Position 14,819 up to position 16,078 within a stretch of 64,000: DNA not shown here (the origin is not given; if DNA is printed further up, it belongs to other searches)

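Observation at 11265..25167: Thirteen-gene DeoR-headed catabolic cluster with an unusual enzyme combination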

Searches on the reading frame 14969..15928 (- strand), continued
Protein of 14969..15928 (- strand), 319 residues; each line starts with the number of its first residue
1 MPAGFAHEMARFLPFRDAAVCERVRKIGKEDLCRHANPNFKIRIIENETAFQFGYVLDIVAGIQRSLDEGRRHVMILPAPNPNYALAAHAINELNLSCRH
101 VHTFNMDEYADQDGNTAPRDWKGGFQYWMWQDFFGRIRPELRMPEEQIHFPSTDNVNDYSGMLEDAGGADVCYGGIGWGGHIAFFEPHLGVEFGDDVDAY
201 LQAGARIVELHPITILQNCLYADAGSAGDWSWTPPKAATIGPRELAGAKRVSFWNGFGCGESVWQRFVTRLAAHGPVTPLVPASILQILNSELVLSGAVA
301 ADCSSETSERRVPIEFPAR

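Call 34: search_protein_families(library=pfam, proteins=[L022:184-627:-, L022:645-1130:-, L022:1204-2871:-, L022:2957-4420:-, L022:4895-5599:+, L022:5647-6426:+, L022:11937-13250:+, L022:13286-14755:+, L022:14752-16272:+, L022:16383-17903:+], max_evalue=0.001)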
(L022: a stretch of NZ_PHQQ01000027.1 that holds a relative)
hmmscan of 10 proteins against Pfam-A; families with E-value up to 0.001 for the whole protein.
L022:184-627:- (147 aa): 1 family
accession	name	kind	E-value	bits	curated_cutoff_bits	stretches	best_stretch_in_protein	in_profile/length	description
PF14196.11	ATC_hydrolase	-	0.0003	22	28.1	1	17-120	32-125/145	L-2-amino-thiazoline-4-carboxylic acid hydrolase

L022:645-1130:- (161 aa): 0 families

L022:1204-2871:- (555 aa): 2 families
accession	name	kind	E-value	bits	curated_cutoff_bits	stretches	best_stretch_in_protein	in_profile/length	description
PF00251.26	Glyco_hydro_32N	-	4.1e-42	145.2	22.1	1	73-387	1-306/307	Glycosyl hydrolases family 32 N-terminal domain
PF08244.19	Glyco_hydro_32C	-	3.3e-36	125.1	21.9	1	391-546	1-158/158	Glycosyl hydrolases family 32 C terminal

L022:2957-4420:- (487 aa): 0 families

L022:4895-5599:+ (234 aa): 3 families
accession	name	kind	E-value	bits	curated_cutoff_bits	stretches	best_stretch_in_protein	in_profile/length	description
PF07729.17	FCD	-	5.1e-22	79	24.3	1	111-228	4-123/125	FCD domain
PF00392.27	GntR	-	8.2e-19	67.5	27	1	19-81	2-64/64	Bacterial regulatory proteins, gntR family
PF07840.17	FadR_C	-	1.8e-06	28.3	23.6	1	136-226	53-143/164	FadR C-terminal domain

L022:5647-6426:+ (259 aa): 1 family
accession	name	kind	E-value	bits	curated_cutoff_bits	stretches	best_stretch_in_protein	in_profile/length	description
PF03328.21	HpcH_HpaI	-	3.2e-23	82.6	25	1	30-241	11-215/221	HpcH/HpaI aldolase/citrate lyase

L022:11937-13250:+ (437 aa): 1 family
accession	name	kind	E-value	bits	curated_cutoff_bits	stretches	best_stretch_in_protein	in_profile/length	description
PF04734.18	Ceramidase_alk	-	5.5e-14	52.1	32.1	1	6-162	3-165/509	Neutral/alkaline non-lysosomal ceramidase, N-terminal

L022:13286-14755:+ (489 aa): 1 family
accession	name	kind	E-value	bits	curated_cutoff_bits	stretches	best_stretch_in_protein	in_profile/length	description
PF00474.23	SSF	-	1.3e-42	146.6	22.8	1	35-442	1-404/406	Sodium:solute symporter family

L022:14752-16272:+ (506 aa): 3 families
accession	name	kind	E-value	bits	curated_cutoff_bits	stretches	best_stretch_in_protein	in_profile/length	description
PF00884.28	Sulfatase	-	1.5e-48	166.1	25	1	32-312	1-300/301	Sulfatase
PF16347.10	SGSH_C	-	2.1e-19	70.6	29.3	2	270-368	11-108/154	N-sulphoglucosamine sulphohydrolase, C-terminal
PF01663.27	Phosphodiest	-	7.4e-09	36.1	23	1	55-96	19-61/342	Type I phosphodiesterase / nucleotide pyrophosphatase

L022:16383-17903:+ (506 aa): 0 families

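Call 43: search_protein_families(library=pfam, proteins=[L092:1722-3050:+, L092:3122-4348:+, L092:4164-5630:+, L092:5673-6410:+, L092:6247-7533:+, L092:7581-8705:+, L092:11191-12348:-, L092:12400-13488:+, L092:13455-15851:+], max_evalue=0.001)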
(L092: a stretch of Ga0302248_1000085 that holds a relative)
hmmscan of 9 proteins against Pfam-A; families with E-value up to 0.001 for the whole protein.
L092:1722-3050:+ (442 aa): 3 families
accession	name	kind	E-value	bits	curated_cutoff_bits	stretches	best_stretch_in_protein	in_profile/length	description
PF00370.27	FGGY_N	-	1.6e-44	152.8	28.8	1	4-244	2-243/245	FGGY family of carbohydrate kinases, N-terminal domain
PF02782.22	FGGY_C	-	3.1e-13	50.4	27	1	342-413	125-196/198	FGGY family of carbohydrate kinases, C-terminal domain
PF01869.26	BcrAD_BadFG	-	4e-08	33.6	31.5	0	5-56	1-53/271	BadF/BadG/BcrA/BcrD ATPase family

L092:3122-4348:+ (408 aa): 2 families
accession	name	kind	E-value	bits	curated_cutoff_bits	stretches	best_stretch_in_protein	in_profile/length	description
PF01408.29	GFO_IDH_MocA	-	6.3e-14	53.1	24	1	1-113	3-118/120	Oxidoreductase family, NAD-binding Rossmann fold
PF22725.1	GFO_IDH_MocA_C3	-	6.6e-05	23.3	27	1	125-249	3-123/124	GFO/IDH/MocA C-terminal domain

L092:4164-5630:+ (488 aa): 1 family
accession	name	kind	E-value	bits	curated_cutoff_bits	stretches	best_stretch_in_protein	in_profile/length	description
PF01408.29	GFO_IDH_MocA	-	1.5e-11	45.5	24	1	91-202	2-109/120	Oxidoreductase family, NAD-binding Rossmann fold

L092:5673-6410:+ (245 aa): 2 families
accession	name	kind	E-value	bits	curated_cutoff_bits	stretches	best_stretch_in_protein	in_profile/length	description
PF13472.12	Lipase_GDSL_2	-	2.1e-07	32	32.9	1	44-214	2-175/178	GDSL-like Lipase/Acylhydrolase family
PF04311.20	DUF459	-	4.6e-06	26.6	27.2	1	40-193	1-151/197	Protein of unknown function (DUF459)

L092:6247-7533:+ (428 aa): 0 families

L092:7581-8705:+ (374 aa): 1 family
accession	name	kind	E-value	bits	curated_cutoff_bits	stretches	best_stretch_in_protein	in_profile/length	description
PF01208.23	URO-D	-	5.8e-07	29.3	23.9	1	227-363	210-342/346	Uroporphyrinogen decarboxylase (URO-D)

L092:11191-12348:- (385 aa): 0 families

L092:12400-13488:+ (362 aa): 0 families

L092:13455-15851:+ (798 aa): 0 families

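Call 64: predict_structure(alignment_id=A1)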
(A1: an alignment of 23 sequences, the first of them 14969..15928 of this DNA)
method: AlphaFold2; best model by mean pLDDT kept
length: 319 residues; sequences in the alignment: 23
mean_pLDDT: 81.8   pTM: 0.83
mean pLDDT of the five models: 81.8, 71.9, 70.9, 68.9, 53.5
residues with pLDDT >= 90: 132; 70-90: 110; 50-70: 64; < 50: 13
segments of 3 or more residues with pLDDT < 50: 1-5, 183-185
pLDDT, mean of each block of 10 residues (from residue 1): 51 76 85 90 87 92 97 90 92 98 92 90 89 96 97 94 95 72 53 88 87 65 55 76 90 75 69 88 87 78 66 57
secondary structure, 60 per line:
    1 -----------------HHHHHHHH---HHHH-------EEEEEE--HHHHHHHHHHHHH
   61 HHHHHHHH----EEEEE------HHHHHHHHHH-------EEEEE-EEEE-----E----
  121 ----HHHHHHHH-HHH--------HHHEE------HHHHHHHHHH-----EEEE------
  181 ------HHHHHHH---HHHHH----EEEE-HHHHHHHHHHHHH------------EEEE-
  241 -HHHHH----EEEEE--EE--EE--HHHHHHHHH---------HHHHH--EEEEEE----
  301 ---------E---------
elements in order: H18-25 H29-32 E40-45 H48-68 E73-77 H84-93 E101-105 E107-110 H125-132 H156-165 E171-174 H187-193 H197-201 E206-209 H211-223 E236-239 H242-246 E251-255 H266-274 H284-288 E291-296

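Call 66: fold_search(model_id=the predicted structure, library=pdb)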
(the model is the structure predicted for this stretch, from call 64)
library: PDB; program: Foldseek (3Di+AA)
matches with E <= 10: 942; with E <= 0.001: 47
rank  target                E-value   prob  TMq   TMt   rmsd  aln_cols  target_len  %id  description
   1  4r7t_A                3.8e-15  1.00  0.58  0.68   5.8       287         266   23  Crystal structure of glucosamine-6-phosphate deaminase from Vibrio cholerae (released 2014-10-01)
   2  1ne7_B                4.4e-15  1.00  0.60  0.69   4.1       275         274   22  HUMAN GLUCOSAMINE-6-PHOSPHATE DEAMINASE ISOMERASE AT 1.75 A RESOLUTION COMPLEXED WITH N-ACETYL-GLUCOSAMINE-6-PHOSPHATE (released 2003-09-23)
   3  4r7t_B                7.2e-15  1.00  0.60  0.71   5.6       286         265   22  Crystal structure of glucosamine-6-phosphate deaminase from Vibrio cholerae (released 2014-10-01)
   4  7lqm_B                7.7e-15  1.00  0.60  0.71   5.3       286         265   20  Glucosamie-6-phosphate Deaminase from Pasturella multocida (released 2022-01-19)
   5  3hn6_F                1.9e-14  1.00  0.58  0.69   3.6       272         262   18  Crystal structure of glucosamine-6-phosphate deaminase from Borrelia burgdorferi (released 2009-06-09)
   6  4r7t_C                2.0e-14  1.00  0.58  0.69   5.6       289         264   19  Crystal structure of glucosamine-6-phosphate deaminase from Vibrio cholerae (released 2014-10-01)
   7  3hn6_B                2.2e-14  1.00  0.59  0.68   4.5       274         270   20  Crystal structure of glucosamine-6-phosphate deaminase from Borrelia burgdorferi (released 2009-06-09)
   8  3hn6_E                2.4e-14  1.00  0.56  0.66   4.3       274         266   17  Crystal structure of glucosamine-6-phosphate deaminase from Borrelia burgdorferi (released 2009-06-09)
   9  7lqm_C                3.5e-14  1.00  0.57  0.69   5.1       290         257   19  Glucosamie-6-phosphate Deaminase from Pasturella multocida (released 2022-01-19)
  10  7lqn_A                4.0e-14  1.00  0.60  0.72   4.3       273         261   22  Glucosamine-6-phosphate Deaminase from H. influenzae (released 2022-01-19)
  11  7lqm_A                4.0e-14  1.00  0.57  0.70   4.5       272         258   20  Glucosamie-6-phosphate Deaminase from Pasturella multocida (released 2022-01-19)
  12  1ne7_A                5.1e-14  1.00  0.59  0.66   4.0       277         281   21  HUMAN GLUCOSAMINE-6-PHOSPHATE DEAMINASE ISOMERASE AT 1.75 A RESOLUTION COMPLEXED WITH N-ACETYL-GLUCOSAMINE-6-PHOSPHATE (released 2003-09-23)
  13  3hn6_A                5.1e-14  1.00  0.59  0.68   4.4       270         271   21  Crystal structure of glucosamine-6-phosphate deaminase from Borrelia burgdorferi (released 2009-06-09)
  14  1dea_A                7.0e-14  1.00  0.59  0.70   4.1       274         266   19  STRUCTURE AND CATALYTIC MECHANISM OF GLUCOSAMINE 6-PHOSPHATE DEAMINASE FROM ESCHERICHIA COLI AT 2.1 ANGSTROMS RESOLUTI (released 1996-01-29)
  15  7lqm_D                7.0e-14  1.00  0.60  0.71   5.1       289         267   19  Glucosamie-6-phosphate Deaminase from Pasturella multocida (released 2022-01-19)
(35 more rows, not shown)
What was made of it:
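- On Glucosamine-6-phosphate deaminase (NagB, TIGR00502): The top 26 PDB hits are GlcN6P deaminases (best E about 4e-15, TM 0.55-0.79), followed by 6-phosphogluconolactonases (calls 64, 66).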
